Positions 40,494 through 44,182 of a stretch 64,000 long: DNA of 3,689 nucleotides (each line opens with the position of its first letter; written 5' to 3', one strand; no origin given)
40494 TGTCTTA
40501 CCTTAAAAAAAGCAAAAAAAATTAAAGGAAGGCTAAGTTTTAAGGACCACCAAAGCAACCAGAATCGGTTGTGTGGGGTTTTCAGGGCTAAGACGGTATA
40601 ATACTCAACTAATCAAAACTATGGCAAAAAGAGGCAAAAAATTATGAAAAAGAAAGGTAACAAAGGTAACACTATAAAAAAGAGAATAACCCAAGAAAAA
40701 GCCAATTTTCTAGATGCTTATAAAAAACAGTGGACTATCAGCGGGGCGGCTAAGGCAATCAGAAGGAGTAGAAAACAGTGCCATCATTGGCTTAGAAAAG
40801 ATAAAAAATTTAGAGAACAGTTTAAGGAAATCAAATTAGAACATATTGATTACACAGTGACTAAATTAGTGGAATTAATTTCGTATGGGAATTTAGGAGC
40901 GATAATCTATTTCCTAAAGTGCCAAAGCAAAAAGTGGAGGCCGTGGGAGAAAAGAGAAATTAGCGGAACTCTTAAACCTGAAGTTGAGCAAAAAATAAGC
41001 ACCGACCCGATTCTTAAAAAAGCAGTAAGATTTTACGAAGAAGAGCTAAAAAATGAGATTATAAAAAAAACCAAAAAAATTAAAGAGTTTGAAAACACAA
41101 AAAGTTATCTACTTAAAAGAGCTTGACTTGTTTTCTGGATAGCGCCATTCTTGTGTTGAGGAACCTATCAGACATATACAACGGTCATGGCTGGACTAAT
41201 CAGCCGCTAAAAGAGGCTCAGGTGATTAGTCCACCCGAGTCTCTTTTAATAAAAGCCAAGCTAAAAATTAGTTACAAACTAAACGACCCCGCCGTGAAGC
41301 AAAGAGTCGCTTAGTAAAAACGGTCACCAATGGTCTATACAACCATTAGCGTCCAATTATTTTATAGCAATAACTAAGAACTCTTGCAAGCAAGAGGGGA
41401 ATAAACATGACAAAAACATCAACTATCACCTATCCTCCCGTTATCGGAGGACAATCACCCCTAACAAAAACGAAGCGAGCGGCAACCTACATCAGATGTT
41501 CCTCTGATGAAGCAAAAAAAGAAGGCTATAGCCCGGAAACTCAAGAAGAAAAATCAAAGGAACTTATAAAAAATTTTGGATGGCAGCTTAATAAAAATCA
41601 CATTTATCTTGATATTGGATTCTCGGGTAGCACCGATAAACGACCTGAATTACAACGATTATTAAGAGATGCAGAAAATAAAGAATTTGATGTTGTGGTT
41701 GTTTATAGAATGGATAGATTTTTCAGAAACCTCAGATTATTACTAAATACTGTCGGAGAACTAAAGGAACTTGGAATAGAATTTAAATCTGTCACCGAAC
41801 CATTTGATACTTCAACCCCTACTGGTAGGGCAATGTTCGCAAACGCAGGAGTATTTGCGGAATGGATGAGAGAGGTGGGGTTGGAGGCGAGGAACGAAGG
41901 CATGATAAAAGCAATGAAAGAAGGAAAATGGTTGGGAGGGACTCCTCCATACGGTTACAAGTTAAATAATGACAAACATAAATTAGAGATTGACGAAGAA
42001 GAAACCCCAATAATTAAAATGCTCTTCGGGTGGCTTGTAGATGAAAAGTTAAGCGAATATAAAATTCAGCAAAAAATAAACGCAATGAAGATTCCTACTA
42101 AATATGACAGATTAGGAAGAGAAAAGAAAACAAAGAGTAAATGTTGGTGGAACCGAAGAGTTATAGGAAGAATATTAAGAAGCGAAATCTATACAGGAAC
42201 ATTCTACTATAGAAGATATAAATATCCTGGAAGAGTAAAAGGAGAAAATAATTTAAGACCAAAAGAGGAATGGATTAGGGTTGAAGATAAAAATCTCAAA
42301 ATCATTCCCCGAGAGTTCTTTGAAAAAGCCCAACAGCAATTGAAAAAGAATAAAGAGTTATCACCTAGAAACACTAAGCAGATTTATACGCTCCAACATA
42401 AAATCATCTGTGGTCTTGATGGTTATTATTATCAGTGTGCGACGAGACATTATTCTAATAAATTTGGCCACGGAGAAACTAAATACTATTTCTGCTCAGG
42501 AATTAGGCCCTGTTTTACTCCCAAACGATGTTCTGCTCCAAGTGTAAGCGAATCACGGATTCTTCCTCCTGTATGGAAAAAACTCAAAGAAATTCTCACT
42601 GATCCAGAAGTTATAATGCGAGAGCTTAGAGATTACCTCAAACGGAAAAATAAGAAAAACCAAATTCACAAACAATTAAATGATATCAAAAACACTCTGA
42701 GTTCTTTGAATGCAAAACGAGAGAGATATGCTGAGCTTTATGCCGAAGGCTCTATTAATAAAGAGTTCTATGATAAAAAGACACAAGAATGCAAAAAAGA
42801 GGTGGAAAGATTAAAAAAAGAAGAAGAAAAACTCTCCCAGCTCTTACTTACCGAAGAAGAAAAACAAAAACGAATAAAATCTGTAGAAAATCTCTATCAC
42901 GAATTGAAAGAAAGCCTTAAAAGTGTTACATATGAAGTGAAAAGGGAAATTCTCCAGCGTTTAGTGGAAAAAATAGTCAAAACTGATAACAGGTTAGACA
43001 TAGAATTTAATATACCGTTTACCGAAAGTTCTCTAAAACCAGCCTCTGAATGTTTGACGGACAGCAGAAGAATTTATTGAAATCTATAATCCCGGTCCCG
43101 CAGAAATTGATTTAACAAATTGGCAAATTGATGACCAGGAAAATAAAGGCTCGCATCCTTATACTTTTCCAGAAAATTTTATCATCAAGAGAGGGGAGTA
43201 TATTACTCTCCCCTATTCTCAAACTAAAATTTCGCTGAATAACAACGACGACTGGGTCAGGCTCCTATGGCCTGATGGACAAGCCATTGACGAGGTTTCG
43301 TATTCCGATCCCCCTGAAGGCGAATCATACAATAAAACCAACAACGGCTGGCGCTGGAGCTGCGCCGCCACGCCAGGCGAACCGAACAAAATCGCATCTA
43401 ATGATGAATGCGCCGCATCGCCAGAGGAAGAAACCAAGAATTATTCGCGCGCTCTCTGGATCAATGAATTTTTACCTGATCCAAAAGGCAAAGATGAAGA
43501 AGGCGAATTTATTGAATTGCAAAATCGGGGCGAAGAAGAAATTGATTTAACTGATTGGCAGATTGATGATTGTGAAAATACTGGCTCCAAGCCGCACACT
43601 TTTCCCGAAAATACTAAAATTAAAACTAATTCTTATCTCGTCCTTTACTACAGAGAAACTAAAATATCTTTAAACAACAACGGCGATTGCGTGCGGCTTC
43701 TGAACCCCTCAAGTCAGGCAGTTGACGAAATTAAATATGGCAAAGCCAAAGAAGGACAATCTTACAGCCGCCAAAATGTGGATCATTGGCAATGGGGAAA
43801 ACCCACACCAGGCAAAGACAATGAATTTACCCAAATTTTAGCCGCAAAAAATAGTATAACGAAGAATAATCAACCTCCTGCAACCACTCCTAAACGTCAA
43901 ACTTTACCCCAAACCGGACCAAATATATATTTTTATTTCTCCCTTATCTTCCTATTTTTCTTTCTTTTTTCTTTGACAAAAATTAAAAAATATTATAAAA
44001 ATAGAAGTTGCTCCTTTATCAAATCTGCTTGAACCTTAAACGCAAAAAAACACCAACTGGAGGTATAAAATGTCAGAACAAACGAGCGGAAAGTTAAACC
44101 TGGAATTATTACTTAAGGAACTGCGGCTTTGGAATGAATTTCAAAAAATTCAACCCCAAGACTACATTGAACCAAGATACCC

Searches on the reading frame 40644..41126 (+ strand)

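Call 66: search_protein_families(library=pfam, proteins=[window:40644-41126:+], max_evalue=0.001)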
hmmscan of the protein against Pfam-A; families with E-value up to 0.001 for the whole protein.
window:40644-41126:+ (160 aa): 1 family
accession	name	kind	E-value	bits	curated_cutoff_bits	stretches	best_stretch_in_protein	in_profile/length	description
PF13384.12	HTH_23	-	0.00033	20.8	24.6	1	17-51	5-39/50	Homeodomain-like domain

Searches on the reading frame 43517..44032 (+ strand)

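Call 66: search_protein_families(library=pfam, proteins=[window:43517-44032:+], max_evalue=0.001)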
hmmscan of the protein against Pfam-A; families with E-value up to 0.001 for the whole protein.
window:43517-44032:+ (171 aa): 1 family
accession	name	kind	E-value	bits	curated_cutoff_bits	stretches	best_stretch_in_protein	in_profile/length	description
PF00932.25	LTD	-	1.8e-10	41.6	34.3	1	3-75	29-108/109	Lamin Tail Domain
